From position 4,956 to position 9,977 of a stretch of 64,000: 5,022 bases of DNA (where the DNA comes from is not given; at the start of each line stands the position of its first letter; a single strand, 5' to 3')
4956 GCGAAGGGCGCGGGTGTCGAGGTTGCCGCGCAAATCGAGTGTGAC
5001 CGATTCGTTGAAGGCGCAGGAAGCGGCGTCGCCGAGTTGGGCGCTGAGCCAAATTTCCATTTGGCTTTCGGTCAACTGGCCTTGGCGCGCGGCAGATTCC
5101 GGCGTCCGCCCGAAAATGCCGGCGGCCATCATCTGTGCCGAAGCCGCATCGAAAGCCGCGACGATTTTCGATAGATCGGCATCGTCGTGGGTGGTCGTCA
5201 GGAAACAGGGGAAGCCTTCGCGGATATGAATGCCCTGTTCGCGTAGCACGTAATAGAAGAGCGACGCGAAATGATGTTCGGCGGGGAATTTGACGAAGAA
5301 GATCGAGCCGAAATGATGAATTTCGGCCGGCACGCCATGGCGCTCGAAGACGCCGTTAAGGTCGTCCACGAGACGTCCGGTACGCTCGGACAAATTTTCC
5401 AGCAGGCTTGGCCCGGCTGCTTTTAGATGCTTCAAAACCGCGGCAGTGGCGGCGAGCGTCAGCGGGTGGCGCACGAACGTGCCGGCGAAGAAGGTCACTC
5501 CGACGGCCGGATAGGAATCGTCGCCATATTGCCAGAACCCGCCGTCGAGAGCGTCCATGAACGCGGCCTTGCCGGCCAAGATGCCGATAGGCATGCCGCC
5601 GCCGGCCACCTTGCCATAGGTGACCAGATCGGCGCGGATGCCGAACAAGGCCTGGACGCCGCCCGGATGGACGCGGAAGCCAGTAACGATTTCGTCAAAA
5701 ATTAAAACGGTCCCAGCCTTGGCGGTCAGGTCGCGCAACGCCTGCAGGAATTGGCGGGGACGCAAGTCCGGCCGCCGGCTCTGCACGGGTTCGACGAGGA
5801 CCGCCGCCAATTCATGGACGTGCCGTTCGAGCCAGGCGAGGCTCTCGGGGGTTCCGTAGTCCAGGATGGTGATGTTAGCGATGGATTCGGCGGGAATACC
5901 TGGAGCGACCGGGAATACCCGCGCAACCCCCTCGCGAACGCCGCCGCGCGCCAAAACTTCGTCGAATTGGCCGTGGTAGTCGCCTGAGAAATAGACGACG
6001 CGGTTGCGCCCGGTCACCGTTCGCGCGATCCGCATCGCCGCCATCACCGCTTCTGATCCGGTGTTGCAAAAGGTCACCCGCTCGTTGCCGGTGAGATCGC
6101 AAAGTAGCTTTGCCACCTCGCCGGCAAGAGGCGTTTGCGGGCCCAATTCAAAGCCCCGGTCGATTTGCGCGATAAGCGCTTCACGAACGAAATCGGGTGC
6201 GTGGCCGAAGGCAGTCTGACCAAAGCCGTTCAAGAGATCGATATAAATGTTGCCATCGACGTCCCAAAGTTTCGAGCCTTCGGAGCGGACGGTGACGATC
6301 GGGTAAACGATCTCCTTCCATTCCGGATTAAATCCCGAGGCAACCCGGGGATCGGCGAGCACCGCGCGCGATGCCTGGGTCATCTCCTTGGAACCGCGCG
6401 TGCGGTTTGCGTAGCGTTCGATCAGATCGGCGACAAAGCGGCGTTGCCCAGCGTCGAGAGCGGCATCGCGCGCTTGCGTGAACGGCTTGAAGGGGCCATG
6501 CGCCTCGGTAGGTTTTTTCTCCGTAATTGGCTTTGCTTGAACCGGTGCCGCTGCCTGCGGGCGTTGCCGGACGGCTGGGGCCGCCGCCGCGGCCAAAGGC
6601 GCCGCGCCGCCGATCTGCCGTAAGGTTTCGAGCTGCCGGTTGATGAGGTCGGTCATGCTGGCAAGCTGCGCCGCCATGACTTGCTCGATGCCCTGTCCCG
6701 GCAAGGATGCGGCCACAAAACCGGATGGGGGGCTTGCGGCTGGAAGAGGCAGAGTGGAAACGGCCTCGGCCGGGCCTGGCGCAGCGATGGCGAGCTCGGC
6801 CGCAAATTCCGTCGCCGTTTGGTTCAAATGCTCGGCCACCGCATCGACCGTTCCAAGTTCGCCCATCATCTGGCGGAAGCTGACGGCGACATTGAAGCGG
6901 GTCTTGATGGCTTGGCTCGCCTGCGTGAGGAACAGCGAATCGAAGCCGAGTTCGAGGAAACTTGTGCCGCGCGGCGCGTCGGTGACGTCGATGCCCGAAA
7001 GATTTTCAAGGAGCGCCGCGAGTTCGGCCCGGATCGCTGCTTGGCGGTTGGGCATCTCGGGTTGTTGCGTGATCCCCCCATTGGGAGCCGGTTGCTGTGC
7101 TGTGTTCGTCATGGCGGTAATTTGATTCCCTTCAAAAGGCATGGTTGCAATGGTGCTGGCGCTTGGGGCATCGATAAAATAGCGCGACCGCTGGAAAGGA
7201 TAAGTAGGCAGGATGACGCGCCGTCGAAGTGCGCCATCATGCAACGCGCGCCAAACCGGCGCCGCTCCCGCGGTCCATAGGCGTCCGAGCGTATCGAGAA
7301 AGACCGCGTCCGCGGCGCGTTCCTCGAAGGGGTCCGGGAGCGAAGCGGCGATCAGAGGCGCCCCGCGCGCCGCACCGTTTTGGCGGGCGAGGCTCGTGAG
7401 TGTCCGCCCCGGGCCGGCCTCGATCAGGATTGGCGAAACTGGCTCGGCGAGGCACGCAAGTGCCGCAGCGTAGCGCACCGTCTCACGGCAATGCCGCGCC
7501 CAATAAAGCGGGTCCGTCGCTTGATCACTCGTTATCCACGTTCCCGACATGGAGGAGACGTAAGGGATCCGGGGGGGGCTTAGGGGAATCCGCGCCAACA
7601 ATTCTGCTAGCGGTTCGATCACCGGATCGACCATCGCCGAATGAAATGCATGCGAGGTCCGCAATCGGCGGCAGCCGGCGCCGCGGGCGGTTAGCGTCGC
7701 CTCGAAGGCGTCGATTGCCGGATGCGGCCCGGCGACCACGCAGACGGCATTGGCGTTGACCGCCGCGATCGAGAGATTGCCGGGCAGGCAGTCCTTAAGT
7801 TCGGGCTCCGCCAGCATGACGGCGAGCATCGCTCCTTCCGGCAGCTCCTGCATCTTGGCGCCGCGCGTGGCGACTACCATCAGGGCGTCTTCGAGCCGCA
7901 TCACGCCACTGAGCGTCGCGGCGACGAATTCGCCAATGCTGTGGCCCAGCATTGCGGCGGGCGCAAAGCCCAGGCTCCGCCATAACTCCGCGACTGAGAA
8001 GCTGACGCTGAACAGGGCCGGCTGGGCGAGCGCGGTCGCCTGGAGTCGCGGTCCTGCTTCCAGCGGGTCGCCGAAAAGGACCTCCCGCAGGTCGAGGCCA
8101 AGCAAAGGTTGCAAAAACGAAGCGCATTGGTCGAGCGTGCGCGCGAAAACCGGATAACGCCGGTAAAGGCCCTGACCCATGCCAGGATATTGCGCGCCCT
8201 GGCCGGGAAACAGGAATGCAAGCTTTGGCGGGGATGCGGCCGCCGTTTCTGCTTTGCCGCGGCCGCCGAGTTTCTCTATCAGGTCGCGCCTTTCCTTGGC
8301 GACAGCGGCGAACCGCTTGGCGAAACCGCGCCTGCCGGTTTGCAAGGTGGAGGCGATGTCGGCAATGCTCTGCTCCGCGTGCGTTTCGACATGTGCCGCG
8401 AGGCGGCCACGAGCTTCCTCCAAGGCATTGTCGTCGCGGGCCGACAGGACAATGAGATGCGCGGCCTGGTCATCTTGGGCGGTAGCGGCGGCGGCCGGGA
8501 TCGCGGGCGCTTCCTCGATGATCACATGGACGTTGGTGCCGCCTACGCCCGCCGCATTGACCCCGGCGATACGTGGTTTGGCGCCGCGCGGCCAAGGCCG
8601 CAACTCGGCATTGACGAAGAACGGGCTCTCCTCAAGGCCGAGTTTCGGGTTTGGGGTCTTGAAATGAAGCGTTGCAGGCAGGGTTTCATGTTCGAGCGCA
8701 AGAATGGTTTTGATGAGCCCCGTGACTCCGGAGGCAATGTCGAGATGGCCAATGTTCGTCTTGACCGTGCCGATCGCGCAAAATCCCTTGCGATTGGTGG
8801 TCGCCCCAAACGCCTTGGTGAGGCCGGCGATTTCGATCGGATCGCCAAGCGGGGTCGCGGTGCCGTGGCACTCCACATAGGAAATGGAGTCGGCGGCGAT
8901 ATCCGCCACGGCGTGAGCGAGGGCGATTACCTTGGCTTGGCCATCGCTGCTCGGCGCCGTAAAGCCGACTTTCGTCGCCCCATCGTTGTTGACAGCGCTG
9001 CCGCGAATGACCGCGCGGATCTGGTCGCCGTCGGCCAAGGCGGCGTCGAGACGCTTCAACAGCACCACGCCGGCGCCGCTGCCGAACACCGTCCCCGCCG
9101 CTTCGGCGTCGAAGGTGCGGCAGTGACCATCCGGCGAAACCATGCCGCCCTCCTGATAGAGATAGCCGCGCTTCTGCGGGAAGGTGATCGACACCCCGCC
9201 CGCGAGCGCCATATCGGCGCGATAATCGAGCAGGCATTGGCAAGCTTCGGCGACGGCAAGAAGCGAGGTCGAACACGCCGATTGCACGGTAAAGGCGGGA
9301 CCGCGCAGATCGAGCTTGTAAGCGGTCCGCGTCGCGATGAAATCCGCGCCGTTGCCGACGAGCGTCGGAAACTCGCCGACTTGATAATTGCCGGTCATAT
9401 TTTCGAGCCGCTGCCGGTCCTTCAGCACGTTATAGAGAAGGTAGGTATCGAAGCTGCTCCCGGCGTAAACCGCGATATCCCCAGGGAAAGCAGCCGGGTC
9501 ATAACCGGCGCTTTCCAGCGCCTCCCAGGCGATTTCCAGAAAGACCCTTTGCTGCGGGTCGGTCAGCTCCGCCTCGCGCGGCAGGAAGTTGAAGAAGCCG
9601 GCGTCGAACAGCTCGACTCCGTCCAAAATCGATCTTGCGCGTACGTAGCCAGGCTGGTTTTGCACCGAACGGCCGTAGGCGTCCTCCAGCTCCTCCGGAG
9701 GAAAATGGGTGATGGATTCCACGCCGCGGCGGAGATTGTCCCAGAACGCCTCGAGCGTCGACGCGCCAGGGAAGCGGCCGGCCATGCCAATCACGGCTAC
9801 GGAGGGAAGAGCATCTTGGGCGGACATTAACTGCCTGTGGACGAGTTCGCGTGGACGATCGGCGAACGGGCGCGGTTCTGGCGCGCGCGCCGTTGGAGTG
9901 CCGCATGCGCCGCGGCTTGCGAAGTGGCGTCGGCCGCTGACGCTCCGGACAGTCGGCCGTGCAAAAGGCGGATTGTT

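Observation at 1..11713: Hybrid NRPS-PKS assembly line with an in-line beta-aminotransferase, primed by an amino-acid A-PCP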

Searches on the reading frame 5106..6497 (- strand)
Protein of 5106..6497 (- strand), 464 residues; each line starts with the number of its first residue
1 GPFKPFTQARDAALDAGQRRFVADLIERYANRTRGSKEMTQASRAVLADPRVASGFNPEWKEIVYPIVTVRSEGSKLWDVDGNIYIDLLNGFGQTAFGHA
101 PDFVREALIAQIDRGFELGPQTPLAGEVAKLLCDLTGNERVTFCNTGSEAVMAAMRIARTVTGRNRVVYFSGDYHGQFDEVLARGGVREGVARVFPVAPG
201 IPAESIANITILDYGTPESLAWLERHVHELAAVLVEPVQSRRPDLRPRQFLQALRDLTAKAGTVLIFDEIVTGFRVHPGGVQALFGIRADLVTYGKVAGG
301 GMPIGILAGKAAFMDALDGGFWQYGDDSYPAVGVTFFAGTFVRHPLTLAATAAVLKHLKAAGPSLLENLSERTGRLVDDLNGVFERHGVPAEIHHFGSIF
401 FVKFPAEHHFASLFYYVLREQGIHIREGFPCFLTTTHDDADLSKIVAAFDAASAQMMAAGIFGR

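Call 40: search_solved_structures(query=window:5106-6497:-, max_evalue=1e-10, show_alignments=1)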
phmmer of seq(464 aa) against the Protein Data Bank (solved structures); distinct sequences matched with E-value up to 1e-10: 112 (the best 60 are shown).
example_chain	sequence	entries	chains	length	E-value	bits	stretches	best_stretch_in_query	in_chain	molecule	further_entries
6kfm_A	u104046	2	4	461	1.8e-134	452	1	17-453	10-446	Mycosubtilin synthase subunit A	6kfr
6kfu_A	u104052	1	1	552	3.2e-134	451.2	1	17-453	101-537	Mycosubtilin synthase subunit A,Mycosubtilin synthase subunit A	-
3k28_A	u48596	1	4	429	7e-59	202.8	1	65-456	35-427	Glutamate-1-semialdehyde 2,1-aminomutase 2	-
3bs8_A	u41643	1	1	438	8.3e-59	202.6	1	64-454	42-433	Glutamate-1-semialdehyde 2,1-aminomutase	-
6w80_A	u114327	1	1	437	2.6e-56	194.4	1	66-449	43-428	Glutamate-1-semialdehyde 2,1-aminomutase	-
2cfb_A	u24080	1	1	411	1.1e-52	182.4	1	65-451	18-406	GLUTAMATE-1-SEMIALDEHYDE 2,1-AMINOMUTASE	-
3fq8_A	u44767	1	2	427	1.4e-52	182.1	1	65-448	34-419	Glutamate-1-semialdehyde 2,1-aminomutase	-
2hoy_A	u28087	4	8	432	2.3e-52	181.3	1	65-448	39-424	Glutamate-1-semialdehyde 2,1-aminomutase (GSAM) apo-form | Glutamate-1-semialdehyde 2,1-aminomutase (GSAM) pmp-form | Glutamate-1-semialdehyde 2,1-aminomutase (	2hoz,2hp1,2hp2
3fq7_A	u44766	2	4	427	2.4e-52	181.3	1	65-448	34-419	Glutamate-1-semialdehyde 2,1-aminomutase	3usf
3fqa_A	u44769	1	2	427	2.5e-52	181.2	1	65-448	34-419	Glutamate-1-semialdehyde 2,1-aminomutase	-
2gsa_A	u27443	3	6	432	4.3e-52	180.5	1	65-448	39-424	GLUTAMATE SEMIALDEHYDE AMINOTRANSFERASE | PROTEIN (GLUTAMATE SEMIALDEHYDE AMINOTRANSFERASE)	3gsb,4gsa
4e77_A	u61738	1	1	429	2.2e-51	178.1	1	66-447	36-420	Glutamate-1-semialdehyde 2,1-aminomutase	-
5hdm_A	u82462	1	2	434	4.5e-50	173.8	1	66-390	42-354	Glutamate-1-semialdehyde 2,1-aminomutase 1, chloroplastic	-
2e7u_A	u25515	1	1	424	5.6e-50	173.5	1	66-446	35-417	Glutamate-1-semialdehyde 2,1-aminomutase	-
3l44_A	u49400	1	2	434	7.1e-50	173.1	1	66-452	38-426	Glutamate-1-semialdehyde 2,1-aminomutase 1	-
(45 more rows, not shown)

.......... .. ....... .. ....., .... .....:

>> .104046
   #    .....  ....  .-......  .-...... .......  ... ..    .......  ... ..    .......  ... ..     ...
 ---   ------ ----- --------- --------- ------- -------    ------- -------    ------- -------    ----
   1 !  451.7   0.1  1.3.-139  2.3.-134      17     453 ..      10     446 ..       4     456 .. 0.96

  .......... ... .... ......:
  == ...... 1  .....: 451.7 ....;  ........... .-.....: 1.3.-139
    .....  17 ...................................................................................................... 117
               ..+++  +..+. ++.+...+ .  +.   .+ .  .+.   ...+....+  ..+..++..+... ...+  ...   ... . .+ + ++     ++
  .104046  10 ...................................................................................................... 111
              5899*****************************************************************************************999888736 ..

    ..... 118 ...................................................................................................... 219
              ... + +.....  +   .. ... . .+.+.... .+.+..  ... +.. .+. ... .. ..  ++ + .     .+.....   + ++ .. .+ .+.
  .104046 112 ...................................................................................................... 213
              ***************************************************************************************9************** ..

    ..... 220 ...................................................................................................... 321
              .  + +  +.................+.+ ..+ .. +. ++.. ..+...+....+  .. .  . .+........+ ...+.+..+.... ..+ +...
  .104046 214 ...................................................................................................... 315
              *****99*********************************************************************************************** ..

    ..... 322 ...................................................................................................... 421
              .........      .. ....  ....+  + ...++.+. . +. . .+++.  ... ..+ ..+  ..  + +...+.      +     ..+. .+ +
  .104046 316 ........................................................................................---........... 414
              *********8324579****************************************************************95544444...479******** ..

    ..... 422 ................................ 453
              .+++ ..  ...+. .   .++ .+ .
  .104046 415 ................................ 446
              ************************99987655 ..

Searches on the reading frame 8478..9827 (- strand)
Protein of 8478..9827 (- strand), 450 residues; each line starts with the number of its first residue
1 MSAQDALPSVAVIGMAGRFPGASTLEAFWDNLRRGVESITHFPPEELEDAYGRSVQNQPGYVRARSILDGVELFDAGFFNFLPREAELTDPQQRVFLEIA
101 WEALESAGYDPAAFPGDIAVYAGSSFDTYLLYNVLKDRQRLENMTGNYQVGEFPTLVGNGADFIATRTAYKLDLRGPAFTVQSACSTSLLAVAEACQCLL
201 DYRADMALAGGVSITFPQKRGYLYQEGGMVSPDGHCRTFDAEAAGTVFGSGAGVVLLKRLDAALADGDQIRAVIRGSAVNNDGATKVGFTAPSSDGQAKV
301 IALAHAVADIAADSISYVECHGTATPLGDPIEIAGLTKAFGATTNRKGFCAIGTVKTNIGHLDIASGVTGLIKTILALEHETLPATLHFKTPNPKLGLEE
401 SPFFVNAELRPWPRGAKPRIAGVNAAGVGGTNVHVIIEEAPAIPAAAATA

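Call 50: search_solved_structures(query=window:8478-9827:-, max_evalue=1e-30, show_alignments=0)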
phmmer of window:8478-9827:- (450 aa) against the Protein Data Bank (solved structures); distinct sequences matched with E-value up to 1e-30: 77 (the best 60 are shown).
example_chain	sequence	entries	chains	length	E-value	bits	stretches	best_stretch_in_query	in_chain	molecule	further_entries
7zma_A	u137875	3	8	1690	3.4e-176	589.5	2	9-439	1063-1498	Putative polyketide synthase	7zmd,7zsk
4wky_A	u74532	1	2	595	1.7e-147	494.9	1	9-442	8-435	Beta-ketoacyl synthase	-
8xjy_A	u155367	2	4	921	4.2e-141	473.9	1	9-447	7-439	Polyketide synthase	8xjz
8xju_A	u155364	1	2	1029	4.9e-141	473.7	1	9-447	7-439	Polyketide synthase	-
4oqj_A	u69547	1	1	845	1.1e-140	472.5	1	9-446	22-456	PKS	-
8xbl_A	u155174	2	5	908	5.3e-121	407.6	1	9-439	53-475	Colibactin polyketide synthase ClbC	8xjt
8cjh_A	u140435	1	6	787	1.7e-110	373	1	9-448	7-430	Colibactin hybrid non-ribosomal peptide synthetase/type I polyketide synthase ClbK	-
5elp_C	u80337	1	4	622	5.6e-109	368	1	9-447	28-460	NRPS/PKS protein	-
5erf_A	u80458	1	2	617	1.1e-98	334.2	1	9-440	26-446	Polyketide synthase PksL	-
5eny_A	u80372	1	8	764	1.7e-98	333.5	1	9-440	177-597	Polyketide synthase PksL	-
4mz0_A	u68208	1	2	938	3.4e-98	332.5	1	9-442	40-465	CurL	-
5e5n_A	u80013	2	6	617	2.6e-97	329.6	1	9-440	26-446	Polyketide synthase PksL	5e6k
6mhl_A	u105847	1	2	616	2.7e-97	329.5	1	9-439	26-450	Hybrid NRPS/PKS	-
7uwr_A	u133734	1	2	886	3.5e-95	322.5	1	10-447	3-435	Narbonolide/10-deoxymethynolide synthase PikA1, modules 1 and 2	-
4tkt_A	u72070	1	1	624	1.2e-94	320.8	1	9-439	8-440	AT-less polyketide synthase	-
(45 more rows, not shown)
